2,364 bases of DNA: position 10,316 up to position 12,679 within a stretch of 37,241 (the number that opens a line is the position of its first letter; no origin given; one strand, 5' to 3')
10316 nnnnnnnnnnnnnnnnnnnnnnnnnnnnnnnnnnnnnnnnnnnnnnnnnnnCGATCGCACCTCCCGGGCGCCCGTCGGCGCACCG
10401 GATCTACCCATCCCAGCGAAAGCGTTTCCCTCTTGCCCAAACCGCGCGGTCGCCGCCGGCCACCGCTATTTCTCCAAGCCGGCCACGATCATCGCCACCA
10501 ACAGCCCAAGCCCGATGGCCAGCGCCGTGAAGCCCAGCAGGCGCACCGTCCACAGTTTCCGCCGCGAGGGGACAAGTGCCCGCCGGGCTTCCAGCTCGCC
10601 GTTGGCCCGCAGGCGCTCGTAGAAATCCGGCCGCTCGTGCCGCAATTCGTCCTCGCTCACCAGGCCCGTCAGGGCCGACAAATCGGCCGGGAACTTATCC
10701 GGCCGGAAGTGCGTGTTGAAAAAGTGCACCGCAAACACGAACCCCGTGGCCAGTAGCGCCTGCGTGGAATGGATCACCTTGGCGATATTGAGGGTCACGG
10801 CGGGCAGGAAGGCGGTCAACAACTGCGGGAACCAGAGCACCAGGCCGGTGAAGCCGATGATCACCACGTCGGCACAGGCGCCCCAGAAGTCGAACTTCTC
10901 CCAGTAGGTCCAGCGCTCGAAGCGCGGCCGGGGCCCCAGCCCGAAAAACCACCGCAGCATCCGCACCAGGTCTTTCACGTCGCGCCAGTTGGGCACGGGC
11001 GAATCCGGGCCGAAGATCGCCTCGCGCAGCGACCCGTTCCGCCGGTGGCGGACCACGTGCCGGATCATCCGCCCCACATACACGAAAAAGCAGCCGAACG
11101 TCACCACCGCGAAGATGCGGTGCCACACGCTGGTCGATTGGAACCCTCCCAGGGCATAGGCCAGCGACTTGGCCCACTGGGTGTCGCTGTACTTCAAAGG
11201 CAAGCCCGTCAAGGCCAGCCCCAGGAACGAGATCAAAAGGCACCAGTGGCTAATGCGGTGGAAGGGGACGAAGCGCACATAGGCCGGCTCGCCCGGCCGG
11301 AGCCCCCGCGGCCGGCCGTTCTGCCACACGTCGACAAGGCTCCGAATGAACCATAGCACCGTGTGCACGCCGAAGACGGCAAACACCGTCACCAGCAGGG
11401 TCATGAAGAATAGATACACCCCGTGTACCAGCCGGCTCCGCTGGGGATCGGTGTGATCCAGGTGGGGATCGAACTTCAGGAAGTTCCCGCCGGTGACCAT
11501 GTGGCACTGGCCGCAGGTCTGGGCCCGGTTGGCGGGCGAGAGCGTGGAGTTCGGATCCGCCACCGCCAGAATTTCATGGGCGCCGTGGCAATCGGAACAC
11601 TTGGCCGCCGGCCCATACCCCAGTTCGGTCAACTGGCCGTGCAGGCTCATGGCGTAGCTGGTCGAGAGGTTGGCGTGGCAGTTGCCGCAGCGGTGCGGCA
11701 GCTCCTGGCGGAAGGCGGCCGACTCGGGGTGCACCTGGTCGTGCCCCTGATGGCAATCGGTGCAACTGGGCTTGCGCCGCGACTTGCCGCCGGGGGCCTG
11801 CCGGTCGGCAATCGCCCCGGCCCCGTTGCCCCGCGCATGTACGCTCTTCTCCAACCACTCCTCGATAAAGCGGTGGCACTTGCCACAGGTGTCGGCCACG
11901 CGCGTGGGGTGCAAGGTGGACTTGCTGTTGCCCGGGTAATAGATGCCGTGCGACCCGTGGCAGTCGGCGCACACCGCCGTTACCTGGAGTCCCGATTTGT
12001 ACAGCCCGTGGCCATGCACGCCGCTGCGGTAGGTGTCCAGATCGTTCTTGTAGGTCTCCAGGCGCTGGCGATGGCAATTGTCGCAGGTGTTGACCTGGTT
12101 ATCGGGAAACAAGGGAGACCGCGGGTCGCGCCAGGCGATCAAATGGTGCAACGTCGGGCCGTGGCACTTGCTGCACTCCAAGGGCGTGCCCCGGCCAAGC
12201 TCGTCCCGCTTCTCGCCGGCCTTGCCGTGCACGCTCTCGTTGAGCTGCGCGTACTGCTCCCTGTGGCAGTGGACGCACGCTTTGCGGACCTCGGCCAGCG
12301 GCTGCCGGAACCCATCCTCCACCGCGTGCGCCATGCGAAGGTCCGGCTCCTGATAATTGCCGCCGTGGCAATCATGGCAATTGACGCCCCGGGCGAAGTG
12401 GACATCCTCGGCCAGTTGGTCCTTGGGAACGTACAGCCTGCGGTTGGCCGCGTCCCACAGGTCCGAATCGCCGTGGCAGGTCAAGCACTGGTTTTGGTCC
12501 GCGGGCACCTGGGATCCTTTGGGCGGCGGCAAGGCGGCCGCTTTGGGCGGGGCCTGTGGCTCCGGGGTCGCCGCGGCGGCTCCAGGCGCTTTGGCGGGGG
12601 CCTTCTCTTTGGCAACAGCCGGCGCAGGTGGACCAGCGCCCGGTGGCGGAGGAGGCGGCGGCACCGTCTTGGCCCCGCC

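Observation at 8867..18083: Back-to-back multihaem cytochrome / Rieske-cytochrome b supercluster (35 CXXCH motifs) with no terminal enzyme: candidate uncharacterised quinol-to-periplasm electron-transfer hub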

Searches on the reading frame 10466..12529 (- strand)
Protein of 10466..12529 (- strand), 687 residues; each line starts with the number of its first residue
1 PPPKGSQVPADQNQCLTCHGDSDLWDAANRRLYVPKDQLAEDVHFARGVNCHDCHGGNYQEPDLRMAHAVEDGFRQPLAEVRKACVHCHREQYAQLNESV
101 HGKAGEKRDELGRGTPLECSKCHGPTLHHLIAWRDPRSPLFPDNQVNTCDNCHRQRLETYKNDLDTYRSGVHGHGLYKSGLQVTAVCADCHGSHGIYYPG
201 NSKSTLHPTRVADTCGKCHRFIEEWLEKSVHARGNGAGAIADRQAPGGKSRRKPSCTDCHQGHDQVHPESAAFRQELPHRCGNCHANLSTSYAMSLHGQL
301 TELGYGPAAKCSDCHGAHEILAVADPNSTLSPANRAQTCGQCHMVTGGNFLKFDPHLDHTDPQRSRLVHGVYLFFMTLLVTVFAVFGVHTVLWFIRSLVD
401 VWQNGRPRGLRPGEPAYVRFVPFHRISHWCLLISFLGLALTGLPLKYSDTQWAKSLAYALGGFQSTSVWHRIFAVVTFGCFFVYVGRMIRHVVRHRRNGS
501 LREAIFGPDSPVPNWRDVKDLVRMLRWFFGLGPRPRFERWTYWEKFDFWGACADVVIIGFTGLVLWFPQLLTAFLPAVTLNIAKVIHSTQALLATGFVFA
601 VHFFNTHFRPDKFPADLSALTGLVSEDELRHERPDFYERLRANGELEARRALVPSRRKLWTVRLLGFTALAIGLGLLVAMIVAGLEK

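Call 11: find_homologous_proteins(query=window:10466-12529:-, max_evalue=1e-10)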
Query window:10466-12529:- (687 aa): 3321 proteins with E <= 1e-10 among 8000 candidates; the best 120 are listed.
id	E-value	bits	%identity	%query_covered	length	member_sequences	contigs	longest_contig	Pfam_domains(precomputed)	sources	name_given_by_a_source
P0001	0.0e+0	1551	93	100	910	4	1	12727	PF14537.12,PF01292.27,PF02335.21,PF14522.12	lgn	-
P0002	0.0e+0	1525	91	100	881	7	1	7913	PF14537.12,PF01292.27,PF02335.21,PF14522.12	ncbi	-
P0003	0.0e+0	1515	90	100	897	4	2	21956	PF09699.16,PF14537.12,PF01292.27,PF02335.21,PF14522.12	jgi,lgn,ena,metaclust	metaclust:\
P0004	0.0e+0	1508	89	100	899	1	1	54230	PF09699.16,PF14537.12,PF01292.27,PF02335.21,PF14522.12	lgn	-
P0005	0.0e+0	1364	80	100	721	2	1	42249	PF14537.12,PF14522.12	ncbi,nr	ncbi:MAG: hypothetical protein NUV77_00145, partial [Thermoguttaceae bacterium]|nr:hypothetical prot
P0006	0.0e+0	1318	77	100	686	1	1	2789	PF09699.16,PF14537.12,PF02335.21,PF14522.12,PF22113.2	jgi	jgi:cytochrome b subunit of formate dehydrogenase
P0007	0.0e+0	1223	91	79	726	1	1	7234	PF09699.16,PF14537.12,PF01292.27,PF02335.21,PF14522.12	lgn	-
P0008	0.0e+0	1033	62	100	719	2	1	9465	PF09699.16,PF14537.12,PF01292.27,PF14522.12,PF22113.2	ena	-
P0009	0.0e+0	1031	63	97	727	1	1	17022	PF09699.16,PF14537.12,PF01292.27,PF14522.12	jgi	-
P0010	0.0e+0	1015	62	100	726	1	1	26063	PF14537.12,PF01292.27,PF14522.12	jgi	jgi:cytochrome b subunit of formate dehydrogenase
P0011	0.0e+0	1011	62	100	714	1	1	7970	PF09699.16,PF14537.12,PF02335.21,PF14522.12,PF22113.2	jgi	-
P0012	8.1e-295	998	61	100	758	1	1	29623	PF09699.16,PF14537.12,PF01292.27,PF02335.21,PF14522.12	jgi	jgi:cytochrome b subunit of formate dehydrogenase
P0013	1.6e-294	997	61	99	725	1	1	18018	PF14537.12,PF14522.12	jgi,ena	-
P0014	3.7e-294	996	60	100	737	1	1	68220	PF09699.16,PF14537.12,PF01292.27,PF14522.12,PF22113.2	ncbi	-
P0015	4.7e-292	989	61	100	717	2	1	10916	PF09699.16,PF14537.12,PF01292.27,PF14522.12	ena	-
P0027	2.8e-284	963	60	100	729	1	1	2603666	PF09699.16,PF14537.12,PF14522.12,PF22113.2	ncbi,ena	-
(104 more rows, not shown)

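Call 12: find_encoding_contigs(protein=P0004, flank=10000, max_places=2)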
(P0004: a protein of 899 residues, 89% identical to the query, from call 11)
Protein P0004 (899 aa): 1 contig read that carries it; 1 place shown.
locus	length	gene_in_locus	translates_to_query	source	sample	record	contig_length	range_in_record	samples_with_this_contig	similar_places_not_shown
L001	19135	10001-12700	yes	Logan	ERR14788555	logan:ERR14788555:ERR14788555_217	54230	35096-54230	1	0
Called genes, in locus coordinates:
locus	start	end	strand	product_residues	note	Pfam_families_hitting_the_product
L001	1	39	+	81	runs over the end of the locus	PF02597:ThiS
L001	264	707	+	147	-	PF02391:MoaE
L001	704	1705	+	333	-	PF04055:Radical_SAM, PF06463:Mob_synth_C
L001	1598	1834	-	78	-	-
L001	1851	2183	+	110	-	PF03692:CxxCxxCC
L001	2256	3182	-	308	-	PF17827:PrmC_N, PF05175:MTS, PF06325:PrmA, PF01170:UPF0020 (weak), PF13847:Methyltransf_31, PF08241:Methyltransf_11 (weak), PF08242:Methyltransf_12 (weak), PF13649:Methyltransf_25, +1 more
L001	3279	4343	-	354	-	PF00586:AIRS, PF02769:AIRS_C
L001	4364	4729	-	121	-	PF00543:P-II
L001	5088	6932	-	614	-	-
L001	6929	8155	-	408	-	PF00033:Cytochrome_B, PF13631:Cytochrom_B_N_2, PF00032:Cytochrom_B_C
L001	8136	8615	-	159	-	PF00355:Rieske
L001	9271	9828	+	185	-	PF13435:Cytochrome_C554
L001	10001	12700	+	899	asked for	PF09699:Paired_CXXCH_1 (faint), PF14522:Cytochrome_C7 (faint), PF14537:Cytochrom_c3_2 (faint), PF02335:Cytochrom_C552 (weak), PF01292:Ni_hydr_CYTB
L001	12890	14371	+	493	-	PF03264:Cytochrom_NNT, PF02085:Cytochrom_CIII (faint), PF14522:Cytochrome_C7 (weak), PF14537:Cytochrom_c3_2 (weak), PF22113:Mtrc-MtrF_II-IV_dom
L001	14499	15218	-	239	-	PF20397:DUF6690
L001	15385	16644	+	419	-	PF18096:Thump_like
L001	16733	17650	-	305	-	PF00294:PfkB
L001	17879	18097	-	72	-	-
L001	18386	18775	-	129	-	PF00216:Bac_DNA_binding, PF18291:HU-HIG (weak)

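Call 13: find_encoding_contigs(protein=P0027, flank=10000, max_places=2)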
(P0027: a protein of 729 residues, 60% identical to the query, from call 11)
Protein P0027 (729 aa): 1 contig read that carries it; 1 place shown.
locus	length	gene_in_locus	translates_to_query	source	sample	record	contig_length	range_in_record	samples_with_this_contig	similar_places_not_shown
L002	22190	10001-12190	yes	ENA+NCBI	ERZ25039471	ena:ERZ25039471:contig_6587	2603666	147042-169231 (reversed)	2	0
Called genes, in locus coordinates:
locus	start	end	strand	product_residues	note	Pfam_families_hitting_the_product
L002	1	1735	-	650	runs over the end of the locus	PF01578:Cytochrom_C_asm, PF16327:CcmF_C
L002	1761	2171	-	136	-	PF03100:CcmE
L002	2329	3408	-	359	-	PF02463:SMC_N (faint), PF00005:ABC_tran, PF13304:AAA_21 (weak), PF17850:CysA_C_terminal, PF08402:TOBE_2 (weak), PF12857:TOBE_3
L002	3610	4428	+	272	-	PF01507:PAPS_reduct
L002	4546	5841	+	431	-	PF03460:NIR_SIR_ferr, PF01077:NIR_SIR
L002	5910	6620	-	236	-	PF09699:Paired_CXXCH_1 (faint), PF14537:Cytochrom_c3_2 (weak)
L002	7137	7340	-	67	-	-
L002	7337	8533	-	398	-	PF00033:Cytochrome_B, PF13631:Cytochrom_B_N_2, PF00032:Cytochrom_B_C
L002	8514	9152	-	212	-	PF00355:Rieske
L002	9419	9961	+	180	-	PF13435:Cytochrome_C554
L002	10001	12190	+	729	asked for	PF09699:Paired_CXXCH_1 (faint), PF14522:Cytochrome_C7 (faint), PF14537:Cytochrom_c3_2 (faint), PF22113:Mtrc-MtrF_II-IV_dom (faint)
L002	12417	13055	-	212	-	-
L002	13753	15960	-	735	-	-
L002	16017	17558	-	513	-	PF14537:Cytochrom_c3_2 (faint), PF09699:Paired_CXXCH_1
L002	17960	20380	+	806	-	PF05140:ResB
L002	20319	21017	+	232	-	-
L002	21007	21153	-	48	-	-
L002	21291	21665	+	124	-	PF01578:Cytochrom_C_asm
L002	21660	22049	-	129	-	PF23100:DUF2096_N (faint)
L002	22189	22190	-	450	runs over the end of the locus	PF01966:HD, PF19276:HD_assoc_2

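Call 16: find_related_loci(query=A1, collection=genome_contigs, flank=10000)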
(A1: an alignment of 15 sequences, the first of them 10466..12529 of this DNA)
Query A1 (687 aa) in genome_contigs; peptide patterns used: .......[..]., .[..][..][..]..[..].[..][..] (x = any residue, [..] = any of these).
600 stretches matched a pattern (row limit reached: there are more); 570 encode a relative of the query (tblastn E <= 1e-3); the best 80 are kept; 80 distinct loci.
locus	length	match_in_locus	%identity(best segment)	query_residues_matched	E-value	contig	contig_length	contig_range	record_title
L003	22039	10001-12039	62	1-686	0e+0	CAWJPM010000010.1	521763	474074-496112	MAG: Pirellulales bacterium isolate MFD04492.bin.2.107 genome assembly, contig: contig_2021, whole genome shotgun sequen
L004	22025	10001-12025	57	2-686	0e+0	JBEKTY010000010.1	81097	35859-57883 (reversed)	MAG: Thermoguttaceae bacterium isolate SPRUCE 569 SPRUCE_569_10, whole genome shotgun sequence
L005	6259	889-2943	59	4-686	0e+0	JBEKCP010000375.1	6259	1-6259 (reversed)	MAG: Thermoguttaceae bacterium isolate SPRUCE 162 SPRUCE_162_375, whole genome shotgun sequence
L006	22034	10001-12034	60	1-685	0e+0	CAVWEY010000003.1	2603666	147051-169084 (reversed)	MAG: uncultured Planctomycetaceae bacterium isolate MFD01231.bin.2.31 genome assembly, contig: contig_6587, whole genome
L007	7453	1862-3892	56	2-685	0e+0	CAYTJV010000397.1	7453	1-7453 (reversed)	MAG TPA_asm: uncultured Planctomycetaceae bacterium isolate SRP302447_co3_119 genome assembly, contig: NODE_28610_length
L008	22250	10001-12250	51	1-685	0e+0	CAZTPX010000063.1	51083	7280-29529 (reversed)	MAG TPA_asm: uncultured Planctomycetaceae bacterium isolate binchicken_co3_229 genome assembly, contig: NODE_1884_length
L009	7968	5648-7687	55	2-685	0e+0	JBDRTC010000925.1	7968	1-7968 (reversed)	MAG: Planctomycetota bacterium isolate MEGAHIT-group-3.47 k141_643119, whole genome shotgun sequence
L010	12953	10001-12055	54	2-683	0e+0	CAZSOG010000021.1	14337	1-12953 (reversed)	MAG TPA_asm: uncultured Pirellulaceae bacterium isolate binchicken_co253_222 genome assembly, contig: NODE_2732_length_1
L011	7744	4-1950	55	45-685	0e+0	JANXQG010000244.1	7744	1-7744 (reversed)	MAG: Planctomycetota bacterium isolate GL140_4_concoct_346_sub GL140_4_k141_1988642, whole genome shotgun sequence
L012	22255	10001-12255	60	1-685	0e+0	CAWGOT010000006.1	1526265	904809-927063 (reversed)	MAG: uncultured Planctomycetia bacterium isolate MFD05580.bin.2.48 genome assembly, contig: contig_26129, whole genome s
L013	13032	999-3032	50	7-683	0e+0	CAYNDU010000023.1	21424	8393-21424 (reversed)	MAG TPA_asm: uncultured Pirellulaceae bacterium isolate binchicken_co275_71 genome assembly, contig: NODE_3114_length_21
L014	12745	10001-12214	46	1-670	0e+0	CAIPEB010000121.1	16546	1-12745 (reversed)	MAG: uncultured Planctomycetaceae bacterium isolate LaPlata-15m-b_bin-253 genome assembly, contig: bin-253:121/789, whol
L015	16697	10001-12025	50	2-683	0e+0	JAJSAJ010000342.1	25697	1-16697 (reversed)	MAG: Planctomycetota bacterium isolate Dive96_bin4.48 k141_966016, whole genome shotgun sequence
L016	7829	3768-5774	51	7-670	0e+0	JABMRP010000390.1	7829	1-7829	MAG: Planctomycetota bacterium isolate bin.375 k141_1878010, whole genome shotgun sequence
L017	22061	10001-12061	50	1-686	0e+0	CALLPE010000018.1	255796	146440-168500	MAG: uncultured Pirellulales bacterium isolate N1_Bin_METABAT__83_1 genome assembly, contig: c_000000241502, whole genom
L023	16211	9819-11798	50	7-654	0e+0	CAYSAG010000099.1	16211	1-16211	MAG TPA_asm: uncultured Planctomycetaceae bacterium isolate SRP216583_co2_94 genome assembly, contig: NODE_2700_length_1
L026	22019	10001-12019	46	2-685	0e+0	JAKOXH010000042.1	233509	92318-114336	MAG: Planctomycetota bacterium isolate JPNG_metabat.20 k201_238763, whole genome shotgun sequence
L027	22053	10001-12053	59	1-685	1e-173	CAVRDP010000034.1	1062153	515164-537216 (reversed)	MAG: uncultured Planctomycetia bacterium isolate MFD01231.bin.2.30 genome assembly, contig: contig_6741, whole genome sh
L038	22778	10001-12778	39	11-683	2e-143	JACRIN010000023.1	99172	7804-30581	MAG: Planctomycetota bacterium isolate NC_groundwater_1804_Pr3_B-0.1um_70_16 SR-2_scaffold_141_634409, whole genome shot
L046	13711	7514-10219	37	2-685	4e-142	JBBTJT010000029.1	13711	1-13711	MAG: Gemmatimonadota bacterium isolate H51-bin165_1 H51_bin165_1_000000000029, whole genome shotgun sequence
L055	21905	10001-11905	39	11-685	3e-141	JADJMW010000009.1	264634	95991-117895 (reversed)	MAG: Candidatus Rubrivivax defluviihabitans isolate EsbW_18-Q3-R4-48_MAXAC.006_sub tig00007210-10-2649400, whole genome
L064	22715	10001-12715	36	1-683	3e-140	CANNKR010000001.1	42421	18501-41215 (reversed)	MAG: Gemmatimonadetes bacterium isolate ZH-Oct18-98 genome assembly, contig: ZH-Oct18-C464, whole genome shotgun sequenc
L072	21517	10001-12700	35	2-685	2e-138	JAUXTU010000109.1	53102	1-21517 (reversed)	MAG: Bacteroidota bacterium isolate C13_metabat.bin.24 C13_k141_345686, whole genome shotgun sequence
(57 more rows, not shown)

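Call 25: search_protein_families(library=pfam, proteins=[L072:28-3189:+, L072:3367-5112:+, L072:5518-6804:+, L072:7807-9927:+, L072:9941-12715:+, L072:12735-14243:+, L072:15850-17337:+, L072:17537-18064:+, L072:18067-19344:+, L072:19314-20555:+], max_evalue=0.001)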
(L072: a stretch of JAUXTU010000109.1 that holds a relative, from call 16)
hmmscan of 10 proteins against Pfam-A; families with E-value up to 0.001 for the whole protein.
L072:28-3189:+ (1053 aa): 3 families
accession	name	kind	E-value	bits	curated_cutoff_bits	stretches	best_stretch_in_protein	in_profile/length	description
PF00754.31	F5_F8_type_C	-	1.1e-11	45.3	28.2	1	191-295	2-118/127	F5/8 type C domain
PF22633.2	F5_F8_type_C_2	-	3.3e-07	31.3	27.8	1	213-288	12-91/91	NedA-like, galactose-binding domain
PF17389.8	Bac_rhamnosid6H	-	5.9e-06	26.2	24.5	1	652-799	66-205/339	Bacterial alpha-L-rhamnosidase 6 hairpin glycosidase domain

L072:3367-5112:+ (581 aa): 3 families
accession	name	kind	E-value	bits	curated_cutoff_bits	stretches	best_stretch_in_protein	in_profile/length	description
PF04616.20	Glyco_hydro_43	-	2e-21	77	32.2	1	51-292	10-258/288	Glycosyl hydrolases family 43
PF00754.31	F5_F8_type_C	-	7.7e-16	58.8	28.2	1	357-474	2-117/127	F5/8 type C domain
PF22633.2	F5_F8_type_C_2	-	7.1e-11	43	27.8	1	370-468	1-91/91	NedA-like, galactose-binding domain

L072:5518-6804:+ (428 aa): 4 families
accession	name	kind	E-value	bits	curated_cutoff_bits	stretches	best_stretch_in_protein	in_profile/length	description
PF18962.6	Por_Secre_tail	-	2.7e-12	47.2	27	1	350-425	2-74/75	Secretion system C-terminal sorting domain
PF15899.11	BNR_6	-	3.7e-07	30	27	0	58-70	1-13/14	BNR-Asp box repeat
PF15902.12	Sortilin-Vps10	-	2.9e-06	26.8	33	0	102-211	3-116/446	Sortilin, neurotensin receptor 3,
PF02012.26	BNR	-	4.9e-06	26.2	27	0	195-206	1-12/12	BNR/Asp-box repeat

L072:7807-9927:+ (706 aa): 7 families
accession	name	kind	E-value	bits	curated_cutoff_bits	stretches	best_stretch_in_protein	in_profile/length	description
PF14522.11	Cytochrome_C7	-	3.5e-17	62.4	24.8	1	105-176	11-67/67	Cytochrome c7 and related cytochrome c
PF14537.11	Cytochrom_c3_2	-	2.8e-14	53.8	25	0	238-331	8-79/79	Cytochrome c3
PF01292.26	Ni_hydr_CYTB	-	3.3e-14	53.5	30.1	1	479-662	1-166/179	Prokaryotic cytochrome b561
PF22113.1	Mtrc-MtrF_II-IV_dom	-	5.9e-13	49.2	30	1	111-276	7-168/176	Outer membrane cytochrome MtrC/MtrF-like, domains II/IV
PF09699.15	Paired_CXXCH_1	-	1.2e-10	41.3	20.6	0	238-274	8-39/41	Doubled CXXCH motif (Paired_CXXCH_1)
PF02085.21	Cytochrom_CIII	-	1.5e-07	32.1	22.9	0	49-121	20-86/101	Class III cytochrome C family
PF14358.11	DUF4405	-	0.0003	21.7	26.7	0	491-548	6-64/66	Domain of unknown function (DUF4405)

L072:9941-12715:+ (924 aa): 7 families
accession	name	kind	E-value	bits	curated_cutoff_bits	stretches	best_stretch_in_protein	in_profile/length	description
PF14522.11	Cytochrome_C7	-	4.6e-25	87.7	24.8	2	215-277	12-67/67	Cytochrome c7 and related cytochrome c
PF14537.11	Cytochrom_c3_2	-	4.4e-22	78.8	25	1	493-580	9-78/79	Cytochrome c3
PF09699.15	Paired_CXXCH_1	-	5.5e-19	68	20.6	1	361-398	8-40/41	Doubled CXXCH motif (Paired_CXXCH_1)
PF02085.21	Cytochrom_CIII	-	1e-09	39.1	22.9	0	50-150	18-101/101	Class III cytochrome C family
PF03264.19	Cytochrom_NNT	-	8.3e-09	35.8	24.1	0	22-72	122-167/174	NapC/NirT cytochrome c family, N-terminal region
PF01292.26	Ni_hydr_CYTB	-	2e-07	31.4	30.1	1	617-724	49-161/179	Prokaryotic cytochrome b561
PF22678.1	Cytochrom_c_NrfB-like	-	3.1e-05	24.8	27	1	28-93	1-66/89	Cytochrome c-type protein NrfB-like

L072:12735-14243:+ (502 aa): 4 families
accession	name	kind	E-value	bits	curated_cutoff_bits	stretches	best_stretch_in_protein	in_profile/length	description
PF14522.11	Cytochrome_C7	-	1.4e-10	41.2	24.8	0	420-460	43-67/67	Cytochrome c7 and related cytochrome c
PF03264.19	Cytochrom_NNT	-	2.2e-10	41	24.1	1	106-190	9-99/174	NapC/NirT cytochrome c family, N-terminal region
PF14537.11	Cytochrom_c3_2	-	1.4e-06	29.1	25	1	432-501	7-66/79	Cytochrome c3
PF22113.1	Mtrc-MtrF_II-IV_dom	-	0.0004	20.4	30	0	152-216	77-131/176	Outer membrane cytochrome MtrC/MtrF-like, domains II/IV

L072:15850-17337:+ (495 aa): 7 families
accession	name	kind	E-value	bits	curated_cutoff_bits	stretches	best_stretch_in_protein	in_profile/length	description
PF09699.15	Paired_CXXCH_1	-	1e-17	64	20.6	1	146-181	8-38/41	Doubled CXXCH motif (Paired_CXXCH_1)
PF14537.11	Cytochrom_c3_2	-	4.6e-16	59.5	25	3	217-315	7-78/79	Cytochrome c3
PF14522.11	Cytochrome_C7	-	3e-15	56.2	24.8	0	243-315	12-66/67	Cytochrome c7 and related cytochrome c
PF22113.1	Mtrc-MtrF_II-IV_dom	-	6.8e-14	52.2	30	1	214-277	4-59/176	Outer membrane cytochrome MtrC/MtrF-like, domains II/IV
PF02085.21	Cytochrom_CIII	-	2.6e-11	44.2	22.9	0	38-80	47-91/101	Class III cytochrome C family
PF02335.20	Cytochrom_C552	-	6.8e-07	29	24.1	1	54-113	234-288/438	Cytochrome c552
PF22678.1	Cytochrom_c_NrfB-like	-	4.2e-05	24.4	27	0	34-78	30-72/89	Cytochrome c-type protein NrfB-like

L072:17537-18064:+ (175 aa): 4 families
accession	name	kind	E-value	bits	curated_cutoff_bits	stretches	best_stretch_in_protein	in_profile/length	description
PF13435.11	Cytochrome_C554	-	6.3e-16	59.5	20.8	1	34-113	4-84/84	Cytochrome c554 and c-prime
PF14522.11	Cytochrome_C7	-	4.8e-06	26.7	24.8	1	80-148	12-66/67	Cytochrome c7 and related cytochrome c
PF22113.1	Mtrc-MtrF_II-IV_dom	-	1.3e-05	25.2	30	1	26-158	24-173/176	Outer membrane cytochrome MtrC/MtrF-like, domains II/IV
PF00684.25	DnaJ_CXXCXGXG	-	0.0001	22.9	32.7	0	79-119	13-55/65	DnaJ central domain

L072:18067-19344:+ (425 aa): 0 families

L072:19314-20555:+ (413 aa): 4 families
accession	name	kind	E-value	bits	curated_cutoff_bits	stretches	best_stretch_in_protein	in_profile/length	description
PF14522.11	Cytochrome_C7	-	5.9e-16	58.5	24.8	2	120-176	2-67/67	Cytochrome c7 and related cytochrome c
PF02085.21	Cytochrom_CIII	-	2e-12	47.8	22.9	0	325-408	31-101/101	Class III cytochrome C family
PF14537.11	Cytochrom_c3_2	-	1.9e-08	35.1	25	0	56-163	2-79/79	Cytochrome c3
PF22113.1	Mtrc-MtrF_II-IV_dom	-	8.3e-08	32.4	30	0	125-340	1-166/176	Outer membrane cytochrome MtrC/MtrF-like, domains II/IV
